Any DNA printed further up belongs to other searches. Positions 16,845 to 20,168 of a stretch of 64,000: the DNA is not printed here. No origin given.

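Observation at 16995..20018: Two complete PilB/GspE secretion ATPases fused into one 1007-aa polypeptide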

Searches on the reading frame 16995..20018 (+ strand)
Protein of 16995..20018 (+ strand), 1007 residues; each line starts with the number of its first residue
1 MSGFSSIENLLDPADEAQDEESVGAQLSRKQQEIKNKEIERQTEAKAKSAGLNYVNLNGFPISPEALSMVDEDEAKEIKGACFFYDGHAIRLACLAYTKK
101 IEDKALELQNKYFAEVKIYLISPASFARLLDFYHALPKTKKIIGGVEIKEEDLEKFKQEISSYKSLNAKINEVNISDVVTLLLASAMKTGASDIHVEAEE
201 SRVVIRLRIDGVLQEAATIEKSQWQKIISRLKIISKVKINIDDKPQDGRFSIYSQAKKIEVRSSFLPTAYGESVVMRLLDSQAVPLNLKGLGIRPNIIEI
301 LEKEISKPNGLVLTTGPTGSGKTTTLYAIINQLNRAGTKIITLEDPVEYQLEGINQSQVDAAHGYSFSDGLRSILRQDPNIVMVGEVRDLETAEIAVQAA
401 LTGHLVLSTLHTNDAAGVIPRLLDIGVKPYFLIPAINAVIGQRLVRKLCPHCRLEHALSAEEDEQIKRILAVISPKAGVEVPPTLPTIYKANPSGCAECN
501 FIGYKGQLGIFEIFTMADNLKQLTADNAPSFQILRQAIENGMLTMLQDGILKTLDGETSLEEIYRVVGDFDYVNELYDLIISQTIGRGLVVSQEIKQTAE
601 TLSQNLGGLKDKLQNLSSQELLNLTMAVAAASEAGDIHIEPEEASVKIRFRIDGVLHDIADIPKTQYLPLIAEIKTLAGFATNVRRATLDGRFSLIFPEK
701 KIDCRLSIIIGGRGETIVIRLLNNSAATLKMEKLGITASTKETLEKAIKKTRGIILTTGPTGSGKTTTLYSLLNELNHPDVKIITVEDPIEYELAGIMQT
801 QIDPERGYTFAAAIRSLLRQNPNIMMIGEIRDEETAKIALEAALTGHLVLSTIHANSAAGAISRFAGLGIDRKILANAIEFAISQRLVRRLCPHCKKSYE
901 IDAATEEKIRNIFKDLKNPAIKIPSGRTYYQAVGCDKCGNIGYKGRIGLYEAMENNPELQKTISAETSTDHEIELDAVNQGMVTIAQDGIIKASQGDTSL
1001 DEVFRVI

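Call 4: search_protein_families(library=pfam, proteins=[window:16995-20018:+], max_evalue=0.01)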
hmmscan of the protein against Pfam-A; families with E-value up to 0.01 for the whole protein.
window:16995-20018:+ (1007 aa): 39 families (the best 25 are shown)
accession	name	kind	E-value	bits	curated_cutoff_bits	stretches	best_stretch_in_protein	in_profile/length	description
PF00437.27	T2SSE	-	2.3e-233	773.9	24.9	2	175-565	8-370/370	Type II/IV secretion system protein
PF13401.12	AAA_22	-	6e-11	43.2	27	2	750-789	3-42/130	AAA domain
PF25199.1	nSTAND_NTPase5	-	6.4e-11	42.7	34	2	299-349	30-82/145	Novel STAND NTPase 5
PF20720.3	nSTAND3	-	9.7e-10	38.8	27.2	2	304-348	12-56/155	Novel STAND NTPase 3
PF13604.12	AAA_30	-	1.5e-08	35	27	1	302-342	11-51/191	AAA domain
PF04851.21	ResIII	-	5.6e-08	33.3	22.5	1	297-342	11-58/164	Type III restriction enzyme, res subunit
PF13173.12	AAA_14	-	7.3e-08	32.9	27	0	753-843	3-84/129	AAA domain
PF12775.13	AAA_7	-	2.1e-07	31.1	25.8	0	743-786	25-67/181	P-loop containing dynein motor region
PF13191.12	AAA_16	-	3.6e-07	31.3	32.6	0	308-339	24-54/167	AAA ATPase domain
PF00004.35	AAA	-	9.2e-07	29.8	21.2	0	312-340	1-26/131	ATPase family associated with various cellular activities (AAA)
PF01637.24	ATPase_2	-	1.1e-06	29.1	33.2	0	299-357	10-68/225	ATPase domain predominantly from Archaea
PF00005.33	ABC_tran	-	2.7e-06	28.5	25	0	312-349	14-51/137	ABC transporter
PF02492.25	cobW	-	4.6e-06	26.8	20.7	0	755-785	3-34/180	CobW/HypB/UreG, nucleotide-binding domain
PF01935.23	DUF87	-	9.1e-06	26.4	23.2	0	759-784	30-56/220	Helicase HerA, central domain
PF13555.12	AAA_29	-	1.2e-05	25.4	27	0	308-331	21-44/61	P-loop containing region of AAA domain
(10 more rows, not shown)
